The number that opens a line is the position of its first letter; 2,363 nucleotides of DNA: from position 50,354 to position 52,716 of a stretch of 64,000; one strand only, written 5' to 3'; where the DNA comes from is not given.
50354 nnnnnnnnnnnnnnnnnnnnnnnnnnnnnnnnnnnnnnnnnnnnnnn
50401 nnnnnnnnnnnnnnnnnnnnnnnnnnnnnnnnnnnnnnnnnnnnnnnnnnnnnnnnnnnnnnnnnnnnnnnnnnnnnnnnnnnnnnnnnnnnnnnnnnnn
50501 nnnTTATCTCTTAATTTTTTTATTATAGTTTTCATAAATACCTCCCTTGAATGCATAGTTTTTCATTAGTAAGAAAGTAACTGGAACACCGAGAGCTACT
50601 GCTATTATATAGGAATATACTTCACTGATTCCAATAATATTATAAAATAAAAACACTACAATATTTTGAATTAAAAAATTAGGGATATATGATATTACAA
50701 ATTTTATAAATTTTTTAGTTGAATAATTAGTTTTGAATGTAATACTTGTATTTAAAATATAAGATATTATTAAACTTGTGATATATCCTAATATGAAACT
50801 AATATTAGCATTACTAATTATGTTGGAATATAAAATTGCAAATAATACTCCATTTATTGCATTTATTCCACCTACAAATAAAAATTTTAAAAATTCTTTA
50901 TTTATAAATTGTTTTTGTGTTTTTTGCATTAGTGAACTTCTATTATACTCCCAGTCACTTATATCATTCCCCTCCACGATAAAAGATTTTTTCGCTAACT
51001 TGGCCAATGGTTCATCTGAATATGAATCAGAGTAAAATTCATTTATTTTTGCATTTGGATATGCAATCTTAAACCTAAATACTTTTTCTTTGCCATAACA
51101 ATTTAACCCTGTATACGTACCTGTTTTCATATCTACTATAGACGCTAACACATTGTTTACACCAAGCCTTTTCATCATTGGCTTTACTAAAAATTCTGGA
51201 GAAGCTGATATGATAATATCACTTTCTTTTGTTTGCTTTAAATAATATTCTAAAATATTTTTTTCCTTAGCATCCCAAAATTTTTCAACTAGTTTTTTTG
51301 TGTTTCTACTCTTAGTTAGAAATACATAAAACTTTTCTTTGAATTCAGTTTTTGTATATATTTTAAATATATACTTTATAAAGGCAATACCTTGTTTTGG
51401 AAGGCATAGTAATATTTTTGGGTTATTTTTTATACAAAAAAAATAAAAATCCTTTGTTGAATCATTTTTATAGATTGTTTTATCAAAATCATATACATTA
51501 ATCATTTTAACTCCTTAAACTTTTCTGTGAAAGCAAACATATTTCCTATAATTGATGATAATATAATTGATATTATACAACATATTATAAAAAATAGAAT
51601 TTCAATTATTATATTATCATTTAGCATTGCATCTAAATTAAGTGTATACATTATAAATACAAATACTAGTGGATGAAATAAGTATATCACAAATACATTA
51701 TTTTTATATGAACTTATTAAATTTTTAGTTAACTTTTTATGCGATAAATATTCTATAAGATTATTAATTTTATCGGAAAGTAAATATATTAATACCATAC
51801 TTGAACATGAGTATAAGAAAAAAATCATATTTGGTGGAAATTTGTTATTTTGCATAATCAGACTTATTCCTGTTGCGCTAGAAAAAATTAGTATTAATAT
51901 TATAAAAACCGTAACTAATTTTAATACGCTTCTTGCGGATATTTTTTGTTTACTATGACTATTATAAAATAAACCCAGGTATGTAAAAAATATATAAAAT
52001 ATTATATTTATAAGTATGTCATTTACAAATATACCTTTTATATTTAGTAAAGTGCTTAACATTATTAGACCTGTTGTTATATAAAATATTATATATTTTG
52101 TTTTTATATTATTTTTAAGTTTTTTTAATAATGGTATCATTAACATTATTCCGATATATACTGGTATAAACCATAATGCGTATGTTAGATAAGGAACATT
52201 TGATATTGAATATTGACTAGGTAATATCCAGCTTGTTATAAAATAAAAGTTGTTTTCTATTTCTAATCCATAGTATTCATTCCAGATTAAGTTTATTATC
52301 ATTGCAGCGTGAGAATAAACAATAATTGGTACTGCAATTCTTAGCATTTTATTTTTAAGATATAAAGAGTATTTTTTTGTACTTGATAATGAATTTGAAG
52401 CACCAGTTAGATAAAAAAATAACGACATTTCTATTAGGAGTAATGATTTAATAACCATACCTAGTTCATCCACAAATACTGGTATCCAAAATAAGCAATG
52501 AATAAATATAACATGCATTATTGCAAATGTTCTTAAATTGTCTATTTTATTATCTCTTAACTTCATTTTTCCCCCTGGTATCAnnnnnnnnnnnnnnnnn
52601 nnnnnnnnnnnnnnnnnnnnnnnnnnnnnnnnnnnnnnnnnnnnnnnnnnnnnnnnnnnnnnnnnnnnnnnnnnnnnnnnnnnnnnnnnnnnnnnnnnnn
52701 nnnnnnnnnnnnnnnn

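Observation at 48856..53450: Mycobacterial-style polyprenyl-phosphoribose module in a Firmicute: UbiA-like phosphoribosyltransferase, O-acyltransferase, HAD::GtrA fusion and a GT-C-like protein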

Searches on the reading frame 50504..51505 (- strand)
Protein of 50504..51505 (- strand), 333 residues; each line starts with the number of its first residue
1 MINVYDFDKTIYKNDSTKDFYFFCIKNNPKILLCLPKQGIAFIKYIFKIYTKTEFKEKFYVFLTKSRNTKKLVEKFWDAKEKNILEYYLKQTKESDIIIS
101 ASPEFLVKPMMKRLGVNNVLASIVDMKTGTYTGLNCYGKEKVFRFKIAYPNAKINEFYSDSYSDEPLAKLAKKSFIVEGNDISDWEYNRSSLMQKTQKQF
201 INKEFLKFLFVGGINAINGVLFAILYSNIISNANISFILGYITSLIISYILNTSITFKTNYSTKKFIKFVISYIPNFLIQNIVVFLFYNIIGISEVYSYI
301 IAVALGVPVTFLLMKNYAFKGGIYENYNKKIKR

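Call 3: search_protein_families(library=pfam, proteins=[window:50504-51505:-], max_evalue=0.01)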
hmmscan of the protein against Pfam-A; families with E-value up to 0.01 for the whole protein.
window:50504-51505:- (333 aa): 2 families
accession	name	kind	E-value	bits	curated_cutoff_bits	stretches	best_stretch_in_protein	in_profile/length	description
PF12710.13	HAD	-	2.3e-14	54.7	27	1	4-169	2-189/189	haloacid dehalogenase-like hydrolase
PF04138.20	GtrA_DPMS_TM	-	7.4e-14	52.4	26.1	1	207-319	1-117/117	GtrA/DPMS, transmembrane domain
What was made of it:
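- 50549..50887 (-): GtrA-type 4-TM domain (residues 207-319) of the fusion protein; proposed flippase for polyprenyl-P-ribofuranose. Pfam GtrA_DPMS_TM 7.4e-14 (call 3).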

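Call 4: search_protein_families(library=ncbifam, proteins=[window:50504-51505:-], max_evalue=0.01)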
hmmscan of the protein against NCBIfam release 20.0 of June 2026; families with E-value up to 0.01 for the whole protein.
window:50504-51505:- (333 aa): 5 families
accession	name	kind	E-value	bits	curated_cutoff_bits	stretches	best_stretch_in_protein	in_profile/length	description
TIGR01490.1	HAD-SF-IB-hyp1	subfamily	1.5e-18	67.8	98.3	1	4-178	3-197/202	HAD-IB family hydrolase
TIGR01488.1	HAD-SF-IB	subfamily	1.3e-12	48.1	45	1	4-171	3-177/177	HAD-IB family phosphatase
NF052360.1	HolPasePseu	equivalog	2.5e-12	46.9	280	1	65-181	77-201/218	histidinol-phosphatase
TIGR01545.1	YfhB_g-proteo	equivalog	0.00024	21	259.25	1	85-176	103-199/210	phosphatidylglycerophosphatase C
NF052359.1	HolPaseNeis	equivalog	0.0005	19.8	400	1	93-178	104-201/221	histidinol-phosphatase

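Call 16: search_solved_structures(query=window:50504-51505:-, max_evalue=1, show_alignments=2)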
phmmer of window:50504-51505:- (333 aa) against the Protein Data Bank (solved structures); distinct sequences matched with E-value up to 1: 0.

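Call 21: find_homologous_proteins(query=window:50504-51505:-, max_evalue=0.001)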
Query window:50504-51505:- (333 aa): 2926 proteins with E <= 0.001 among 4751 candidates; the best 120 are listed.
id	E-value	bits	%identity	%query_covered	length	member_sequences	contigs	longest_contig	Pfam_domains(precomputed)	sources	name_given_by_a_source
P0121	2.4e-210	715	100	100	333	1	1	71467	PF04138.21,PF12710.14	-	-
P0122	9.2e-109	382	56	96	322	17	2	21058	PF04138.21,PF12710.14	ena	-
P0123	3.9e-107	376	53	96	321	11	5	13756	PF04138.21,PF12710.14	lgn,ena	-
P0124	6.0e-106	372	53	96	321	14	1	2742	PF04138.21,PF12710.14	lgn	-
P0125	6.1e-105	369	54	96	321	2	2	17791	PF04138.21,PF12710.14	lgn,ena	-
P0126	1.1e-103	365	54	95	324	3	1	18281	PF04138.21,PF12710.14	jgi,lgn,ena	-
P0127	5.4e-102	359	52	96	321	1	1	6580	PF04138.21,PF12710.14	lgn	-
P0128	7.6e-102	359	54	95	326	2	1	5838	PF04138.21,PF12710.14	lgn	-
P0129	1.8e-101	358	57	96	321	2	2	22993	PF04138.21,PF12710.14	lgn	-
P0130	6.3e-101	356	53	96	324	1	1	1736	PF04138.21,PF12710.14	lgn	-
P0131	7.0e-101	356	50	96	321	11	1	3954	PF04138.21,PF12710.14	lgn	-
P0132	1.0e-100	355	51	96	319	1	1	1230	PF04138.21,PF12710.14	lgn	-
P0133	1.5e-100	355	51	96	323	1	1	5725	PF04138.21,PF12710.14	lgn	-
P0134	1.8e-100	354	51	96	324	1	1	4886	PF04138.21,PF12710.14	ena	-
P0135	1.9e-100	354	52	96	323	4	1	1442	PF04138.21,PF12710.14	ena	-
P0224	2.7e-94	334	50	95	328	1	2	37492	PF04138.21,PF12710.14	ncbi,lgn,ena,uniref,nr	ncbi:polysaccharide biosynthesis protein GtrA [Clostridium butyricum]|uniref:HAD-IB family phosphata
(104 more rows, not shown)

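Call 23: find_encoding_contigs(protein=P0224, flank=8000, max_places=3)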
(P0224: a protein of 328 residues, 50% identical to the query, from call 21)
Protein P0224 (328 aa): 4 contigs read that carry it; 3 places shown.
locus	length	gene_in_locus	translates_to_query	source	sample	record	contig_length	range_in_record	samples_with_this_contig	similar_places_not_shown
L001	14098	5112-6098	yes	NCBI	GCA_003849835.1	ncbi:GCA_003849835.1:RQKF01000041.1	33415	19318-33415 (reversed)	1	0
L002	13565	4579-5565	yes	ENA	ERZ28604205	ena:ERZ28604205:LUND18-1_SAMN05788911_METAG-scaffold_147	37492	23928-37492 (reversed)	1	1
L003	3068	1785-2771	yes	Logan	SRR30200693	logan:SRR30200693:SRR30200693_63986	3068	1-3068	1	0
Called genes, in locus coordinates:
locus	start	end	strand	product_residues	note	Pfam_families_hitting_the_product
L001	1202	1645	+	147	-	-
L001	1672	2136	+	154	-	PF04892:VanZ-LLP1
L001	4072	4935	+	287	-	PF01040:UbiA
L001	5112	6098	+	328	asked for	PF12710:HAD, PF04138:GtrA_DPMS_TM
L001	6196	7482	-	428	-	PF13231:PMT_2 (weak)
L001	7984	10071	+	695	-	PF00009:GTP_EFTU, PF22042:EF-G_D2, PF03144:GTP_EFTU_D2 (weak), PF14492:EFG_III, PF03764:EFG_IV, PF00679:EFG_C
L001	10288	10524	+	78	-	-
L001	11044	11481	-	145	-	-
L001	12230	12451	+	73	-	PF12844:HTH_19, PF01381:HTH_3, PF13443:HTH_26, PF13560:HTH_31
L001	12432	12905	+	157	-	PF20563:DUF6773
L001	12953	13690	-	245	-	PF02146:SIR2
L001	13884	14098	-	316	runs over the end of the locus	PF00149:Metallophos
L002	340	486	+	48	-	-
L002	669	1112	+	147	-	-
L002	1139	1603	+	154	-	PF04892:VanZ-LLP1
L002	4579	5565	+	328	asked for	PF12710:HAD, PF04138:GtrA_DPMS_TM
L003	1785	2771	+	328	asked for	PF12710:HAD, PF04138:GtrA_DPMS_TM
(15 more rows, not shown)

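Call 26: find_related_loci(query=A2, collection=genome_contigs, flank=10000)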
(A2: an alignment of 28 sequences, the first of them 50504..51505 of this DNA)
Query A2 (333 aa) in genome_contigs; peptide patterns used: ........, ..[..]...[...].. (x = any residue, [..] = any of these).
599 stretches matched a pattern (row limit reached: there are more); 593 encode a relative of the query (tblastn E <= 1e-3); the best 80 are kept; 80 distinct loci.
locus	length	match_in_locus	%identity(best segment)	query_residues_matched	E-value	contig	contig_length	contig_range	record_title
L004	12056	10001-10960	53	1-320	3e-113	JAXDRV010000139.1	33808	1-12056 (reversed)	MAG: Clostridia bacterium isolate SUG3071 k141_58484, whole genome shotgun sequence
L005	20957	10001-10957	54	2-320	3e-110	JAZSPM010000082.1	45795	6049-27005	MAG: Candidatus Ornithomonoglobus sp. isolate T1900044546_TS20190012.MAGScoT_cleanbin_000008 SGB_141_k141_2609413, whole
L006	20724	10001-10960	53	2-321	4e-110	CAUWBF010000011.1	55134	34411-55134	MAG: uncultured Clostridia bacterium isolate ERS329803__bin17 genome assembly, contig: ERS329803_NODE_638_length_55134_c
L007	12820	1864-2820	50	2-320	5e-109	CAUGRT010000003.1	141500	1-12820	MAG TPA_asm: uncultured Clostridia bacterium isolate SRR16280104_bin.34_MetaWRAP_v1.3_MAG genome assembly, contig: ERZ19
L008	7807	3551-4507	52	2-320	1e-106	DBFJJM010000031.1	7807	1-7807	MAG TPA_asm: Candidatus Merdicola sp. isolate MAG8126 contig31, whole genome shotgun sequence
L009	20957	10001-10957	50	2-320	1e-105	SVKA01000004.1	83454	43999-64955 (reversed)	MAG: Oscillospiraceae bacterium isolate SIG449 NODE_7055_length_83454_cov_2.240462, whole genome shotgun sequence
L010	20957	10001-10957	51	2-320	1e-105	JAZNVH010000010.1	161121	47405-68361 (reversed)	MAG: Candidatus Aphodoplasma sp. isolate T1900044791_TS20190257.MAGScoT_cleanbin_000003 SGB_2648_k141_146557, whole geno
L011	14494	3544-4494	52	2-319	9e-105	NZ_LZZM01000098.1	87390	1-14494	Clostridium puniceum strain DSM 2619 CLPUN_contig000098, whole genome shotgun sequence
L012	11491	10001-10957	49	2-320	3e-103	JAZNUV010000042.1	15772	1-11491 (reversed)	MAG: Clostridia bacterium isolate T1900044795_TS20190261.MAGScoT_cleanbin_000009 SGB_2676_k141_3241838, whole genome sho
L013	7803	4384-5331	53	1-320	3e-103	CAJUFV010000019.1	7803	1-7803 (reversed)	MAG TPA_asm: uncultured Clostridia bacterium isolate MGBC132292 genome assembly, contig: MGBC132292.19, whole genome sho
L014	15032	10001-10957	52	2-320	8e-102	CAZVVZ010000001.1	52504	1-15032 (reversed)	MAG TPA_asm: uncultured Eubacteriales bacterium isolate binchicken_co323_231 genome assembly, contig: NODE_418_length_52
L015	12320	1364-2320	48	1-319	2e-101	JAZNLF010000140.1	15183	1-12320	MAG: Clostridia bacterium isolate T1900044671_TS20190137.MAGScoT_cleanbin_000031 SGB_1590_k141_452249, whole genome shot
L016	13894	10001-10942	51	2-315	3e-101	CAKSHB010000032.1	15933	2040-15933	MAG: uncultured Clostridia bacterium isolate REFINED_METABAT215_TOP10_CONTIGS_1500_ASSEMBLY_K77_MERGED__Hadza_MoBio_hadz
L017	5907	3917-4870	50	1-322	2e-100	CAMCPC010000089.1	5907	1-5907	MAG: uncultured Oscillospiraceae bacterium isolate SRR17382104_bin.13_metaWRAP_v1.3_MAG genome assembly, contig: ERZ1054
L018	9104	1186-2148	51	2-320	2e-100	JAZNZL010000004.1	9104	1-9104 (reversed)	MAG: Clostridia bacterium isolate T1900044767_TS20190233.MAGScoT_cleanbin_000087 SGB_2428_k141_2003610, whole genome sho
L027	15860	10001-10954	51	2-319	1e-98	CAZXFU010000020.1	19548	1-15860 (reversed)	MAG TPA_asm: uncultured Eubacteriales bacterium isolate binchicken_co323_74 genome assembly, contig: NODE_2701_length_19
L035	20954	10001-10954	46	2-320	2e-96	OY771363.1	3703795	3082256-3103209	MAG: Christensenellaceae bacterium isolate 38ba8450-c70d-4108-8ba4-09623ba0e347 genome assembly, chromosome: 1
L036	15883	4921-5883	50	1-319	2e-96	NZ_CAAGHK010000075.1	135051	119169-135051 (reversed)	MAG: uncultured Clostridium sp. isolate HGM11640, whole genome shotgun sequence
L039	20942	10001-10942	50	2-320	6e-95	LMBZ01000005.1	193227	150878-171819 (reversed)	Solibacillus cecembensis strain DSM 21993 Scaffold4, whole genome shotgun sequence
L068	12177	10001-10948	44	3-319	2e-85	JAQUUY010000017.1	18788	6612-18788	MAG: Eubacteriales bacterium isolate STD2_154 NODE_10787_length_18788_cov_9.703821_Sandtown_D2, whole genome shotgun seq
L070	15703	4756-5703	45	3-319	4e-85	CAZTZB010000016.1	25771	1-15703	MAG TPA_asm: uncultured Peptostreptococcaceae bacterium isolate binchicken_co42_220 genome assembly, contig: NODE_2132_l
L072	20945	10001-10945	48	2-320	2e-85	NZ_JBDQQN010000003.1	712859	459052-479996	Solibacillus sp. CAU 1738 contig3, whole genome shotgun sequence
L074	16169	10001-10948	45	3-319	3e-85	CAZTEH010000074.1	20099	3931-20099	MAG TPA_asm: uncultured Oscillospiraceae bacterium isolate SRP302447_co4_101 genome assembly, contig: NODE_7030_length_2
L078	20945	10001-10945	48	2-320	8e-83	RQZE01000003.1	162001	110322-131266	Erysipelotrichaceae bacterium OH741_COT-311 scaffold_2, whole genome shotgun sequence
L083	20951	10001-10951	39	2-320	2e-79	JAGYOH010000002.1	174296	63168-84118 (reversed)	MAG: Clostridia bacterium isolate M55B163 2, whole genome shotgun sequence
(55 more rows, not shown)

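Call 36: search_solved_structures(query=A2, max_evalue=1)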
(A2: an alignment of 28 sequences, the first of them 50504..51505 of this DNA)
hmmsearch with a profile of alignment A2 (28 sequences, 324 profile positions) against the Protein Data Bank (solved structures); distinct sequences matched with E-value up to 1: 1.
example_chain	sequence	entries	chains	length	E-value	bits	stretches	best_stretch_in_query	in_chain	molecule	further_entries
3fvv_A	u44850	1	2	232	1.2e-05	27.9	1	97-168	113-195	uncharacterized protein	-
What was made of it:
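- Tried and rejected: The A2 profile hit only 3fvv, a HAD protein of unknown function (call 36).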

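Call 42: predict_structure(alignment_id=A2)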
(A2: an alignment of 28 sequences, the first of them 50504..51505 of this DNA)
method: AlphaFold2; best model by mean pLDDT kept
length: 333 residues; sequences in the alignment: 28
mean_pLDDT: 85.5   pTM: 0.61
mean pLDDT of the five models: 85.5, 85.3, 85.0, 84.7, 82.7
residues with pLDDT >= 90: 157; 70-90: 147; 50-70: 18; < 50: 11
segments of 3 or more residues with pLDDT < 50: 324-333
pLDDT, mean of each block of 10 residues (from residue 1): 94 96 94 90 88 92 92 97 96 95 96 96 93 89 94 95 90 94 83 65 81 76 82 77 84 84 85 80 76 76 78 81 48 41
secondary structure, 60 per line:
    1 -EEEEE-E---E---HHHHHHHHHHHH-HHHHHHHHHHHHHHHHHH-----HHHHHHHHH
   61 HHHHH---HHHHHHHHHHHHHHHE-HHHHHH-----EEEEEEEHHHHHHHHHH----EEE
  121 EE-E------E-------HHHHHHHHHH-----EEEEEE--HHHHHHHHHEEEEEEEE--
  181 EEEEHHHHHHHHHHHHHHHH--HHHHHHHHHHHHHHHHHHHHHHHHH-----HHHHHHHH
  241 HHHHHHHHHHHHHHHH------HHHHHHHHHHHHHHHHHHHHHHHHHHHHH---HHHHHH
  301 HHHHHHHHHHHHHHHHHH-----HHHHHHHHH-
elements in order: E2-6 H16-27 H29-46 H52-65 H69-83 H86-91 E97-103 H104-113 E118-122 H139-148 E154-159 H162-170 E171-178 E181-184 H185-200 H203-227 H233-256 H263-291 H295-318 H324-332

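Call 46: fold_search(model_id=the predicted structure, library=pdb)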
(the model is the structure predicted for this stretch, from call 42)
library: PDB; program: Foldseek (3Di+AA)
matches with E <= 10: 189; with E <= 0.001: 29
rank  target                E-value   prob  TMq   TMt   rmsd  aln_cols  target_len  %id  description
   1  3fvv_B                4.0e-07  1.00  0.44  0.64   3.7       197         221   18  The crystal structure of the protein with unknown function from Bordetella pertussis Tohama I (released 2009-02-17)
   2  3fvv_A                3.1e-06  1.00  0.48  0.68   4.3       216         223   16  The crystal structure of the protein with unknown function from Bordetella pertussis Tohama I (released 2009-02-17)
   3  3kd3_A                5.6e-06  1.00  0.35  0.51   6.1       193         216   18  Crystal structure of a phosphoserine phosphohydrolase-like protein from Francisella tularensis subsp. tularensis SCHU  (released 2009-12-15)
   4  5it0                  1.3e-04  1.00  0.39  0.34   5.2       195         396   10  Crystal structure of Mycobacterium avium SerB2 mutant D343N/D347N (released 2016-04-27)
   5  1f5s_B                1.5e-04  1.00  0.36  0.53   5.3       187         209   16  CRYSTAL STRUCTURE OF PHOSPHOSERINE PHOSPHATASE FROM METHANOCOCCUS JANNASCHII (released 2001-06-20)
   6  5mlz                  1.6e-04  1.00  0.35  0.33   5.8       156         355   20  Dolichyl phosphate mannose synthase in complex with GDP and Mg2+ (released 2017-08-09)
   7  6q6j_A                2.2e-04  1.00  0.37  0.51   6.1       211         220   15  Human phosphoserine phosphatase with substrate analogue homo-cysteic acid (released 2019-06-12)
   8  1f5s_A                2.3e-04  1.00  0.36  0.53   5.6       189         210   17  CRYSTAL STRUCTURE OF PHOSPHOSERINE PHOSPHATASE FROM METHANOCOCCUS JANNASCHII (released 2001-06-20)
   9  1l8l_A                2.4e-04  1.00  0.40  0.56   6.4       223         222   13  Molecular basis for the local confomational rearrangement of human phosphoserine phosphatase (released 2003-04-01)
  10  2fea_A                2.6e-04  1.00  0.35  0.48  11.6       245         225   17  Crystal structure of MtnX phosphatase from Bacillus Subtilis at 2.00 A resolution (released 2005-12-27)
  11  6hyj_A                2.7e-04  1.00  0.30  0.43  10.4       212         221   16  PSPH Human phosphoserine phosphatase (released 2019-06-12)
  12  5mm1                  3.0e-04  1.00  0.35  0.33   4.0       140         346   18  Dolichyl phosphate mannose synthase in complex with GDP and dolichyl phosphate mannose (released 2017-08-09)
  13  9ep0                  3.2e-04  1.00  0.34  0.33   5.5       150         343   19  Dolichyl phosphate mannose synthase in complex with donor (GDP-Man) and traces of acceptor (Dol55P) and product (Dol55P- (released 2025-10-01)
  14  3m1y_C                3.2e-04  1.00  0.37  0.55   4.8       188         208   14  Crystal Structure of a Phosphoserine phosphatase (SerB) from Helicobacter pylori (released 2010-03-23)
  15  6hyj_B                3.5e-04  1.00  0.36  0.51   6.3       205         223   14  PSPH Human phosphoserine phosphatase (released 2019-06-12)
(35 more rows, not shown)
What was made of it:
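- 50549..50887 (-): The fold matches the TM domain of dolichyl-P-mannose synthase 5mlz (call 46).
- On GtrA family (polyprenyl-P-sugar flippase candidates): The fold matches the TM domain of DPMS 5mlz (call 46).
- The domain is confirmed by Pfam and by fold (calls 3, 46).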

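Call 51: search_protein_families(library=pfam, proteins=[L036:6123-7595:-, L027:12832-14580:-, L072:12800-13798:+, L078:10964-11890:+, L009:8601-9953:+, L035:12604-14130:-], max_evalue=0.01)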
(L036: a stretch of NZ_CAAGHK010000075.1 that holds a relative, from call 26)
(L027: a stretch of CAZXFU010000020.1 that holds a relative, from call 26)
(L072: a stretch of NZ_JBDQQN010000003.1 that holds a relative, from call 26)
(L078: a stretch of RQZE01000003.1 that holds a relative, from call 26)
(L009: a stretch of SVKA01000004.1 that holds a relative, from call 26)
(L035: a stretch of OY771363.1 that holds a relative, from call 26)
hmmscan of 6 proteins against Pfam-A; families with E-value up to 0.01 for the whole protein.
L036:6123-7595:- (490 aa): 1 family
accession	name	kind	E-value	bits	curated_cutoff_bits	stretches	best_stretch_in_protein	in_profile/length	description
PF13231.12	PMT_2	-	1.3e-10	42.1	26.1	1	148-297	12-155/160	Dolichyl-phosphate-mannose-protein mannosyltransferase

L027:12832-14580:- (582 aa): 0 families

L072:12800-13798:+ (332 aa): 9 families
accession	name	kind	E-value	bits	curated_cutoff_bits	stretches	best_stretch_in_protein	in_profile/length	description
PF16363.11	GDP_Man_Dehyd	-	1.2e-53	183.2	27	1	4-321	1-331/332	GDP-mannose 4,6 dehydratase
PF01370.27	Epimerase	-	7.6e-51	173.3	20.9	1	3-259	1-240/240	NAD dependent epimerase/dehydratase family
PF01073.25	3Beta_HSD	-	1.9e-20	73.5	22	1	4-157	1-157/280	3-beta hydroxysteroid dehydrogenase/isomerase family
PF02719.21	Polysacc_synt_2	-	5.6e-16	59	20.2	1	3-122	1-128/293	Polysaccharide biosynthesis protein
PF04321.23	RmlD_sub_bind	-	1.4e-11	44.4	27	1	1-159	1-138/287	RmlD substrate binding domain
PF07993.18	NAD_binding_4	-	1.8e-10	40.9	20.1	1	69-159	86-190/258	Male sterility protein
PF13460.12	NAD_binding_10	-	2.3e-06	28.1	27.2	1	7-177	1-148/184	NAD(P)H-binding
PF08659.16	KR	-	0.00034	21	22.6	1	2-129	2-144/180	KR domain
PF00106.31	adh_short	-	0.002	18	26.6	1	2-81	2-87/195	short chain dehydrogenase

L078:10964-11890:+ (308 aa): 6 families
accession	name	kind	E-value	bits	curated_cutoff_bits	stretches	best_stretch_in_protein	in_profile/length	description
PF00535.33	Glycos_transf_2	-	3.7e-34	118.5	23.3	1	4-166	1-165/168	Glycosyl transferase family 2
PF13641.12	Glyco_tranf_2_3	-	1.2e-12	48.8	27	1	3-119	3-121/230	Glycosyltransferase like family 2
PF10111.15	Glyco_tranf_2_2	-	1.4e-06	28.5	27.3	1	4-109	1-106/276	Glycosyltransferase like family 2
PF13506.12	Glyco_transf_21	-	1.3e-05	25.2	21.7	1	72-139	18-85/174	Glycosyl transferase family 21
PF12804.13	NTP_transf_3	-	9.1e-05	23.1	27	1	46-146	50-145/160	MobA-like NTP transferase domain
PF13704.12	Glyco_tranf_2_4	-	0.0067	17.3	27.5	0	21-94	8-81/98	Glycosyl transferase family 2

L009:8601-9953:+ (450 aa): 1 family
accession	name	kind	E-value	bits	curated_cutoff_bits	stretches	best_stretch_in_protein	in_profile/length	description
PF01554.23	MatE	-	5.9e-52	176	24.9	2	24-184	1-161/161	MatE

L035:12604-14130:- (508 aa): 2 families
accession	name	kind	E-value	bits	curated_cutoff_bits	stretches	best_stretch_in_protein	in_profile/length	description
PF00370.27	FGGY_N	-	6.7e-46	157.3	28.8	1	22-266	1-245/245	FGGY family of carbohydrate kinases, N-terminal domain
PF02782.22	FGGY_C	-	3.2e-20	73.2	27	1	279-460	6-196/198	FGGY family of carbohydrate kinases, C-terminal domain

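Call 52: search_protein_families(library=ncbifam, proteins=[window:50504-51505:-], max_evalue=10)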
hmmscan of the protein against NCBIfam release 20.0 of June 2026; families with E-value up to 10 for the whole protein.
window:50504-51505:- (333 aa): 6 families
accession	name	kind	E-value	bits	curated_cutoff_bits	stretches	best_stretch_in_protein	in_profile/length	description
TIGR01490.1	HAD-SF-IB-hyp1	subfamily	1.5e-18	67.8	98.3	1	4-178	3-197/202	HAD-IB family hydrolase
TIGR01488.1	HAD-SF-IB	subfamily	1.3e-12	48.1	45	1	4-171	3-177/177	HAD-IB family phosphatase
NF052360.1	HolPasePseu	equivalog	2.5e-12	46.9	280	1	65-181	77-201/218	histidinol-phosphatase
TIGR01545.1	YfhB_g-proteo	equivalog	0.00024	21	259.25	1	85-176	103-199/210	phosphatidylglycerophosphatase C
NF052359.1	HolPaseNeis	equivalog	0.0005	19.8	400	1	93-178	104-201/221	histidinol-phosphatase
TIGR01489.1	DKMTPPase-SF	subfamily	0.42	10.7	81.55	1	4-124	5-119/188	MtnX-like HAD-IB family phosphatase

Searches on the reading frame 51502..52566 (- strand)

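Call 3: search_protein_families(library=pfam, proteins=[window:51502-52566:-], max_evalue=0.01)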
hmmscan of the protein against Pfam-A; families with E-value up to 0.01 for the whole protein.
window:51502-52566:- (354 aa): 1 family
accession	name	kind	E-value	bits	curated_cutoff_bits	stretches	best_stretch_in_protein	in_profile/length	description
PF01757.29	Acyl_transf_3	-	7.2e-31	107.9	31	1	6-340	2-324/326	Acyltransferase domain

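Call 4: search_protein_families(library=ncbifam, proteins=[window:51502-52566:-], max_evalue=0.01)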
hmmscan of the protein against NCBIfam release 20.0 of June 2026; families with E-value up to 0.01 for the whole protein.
window:51502-52566:- (354 aa): 0 families
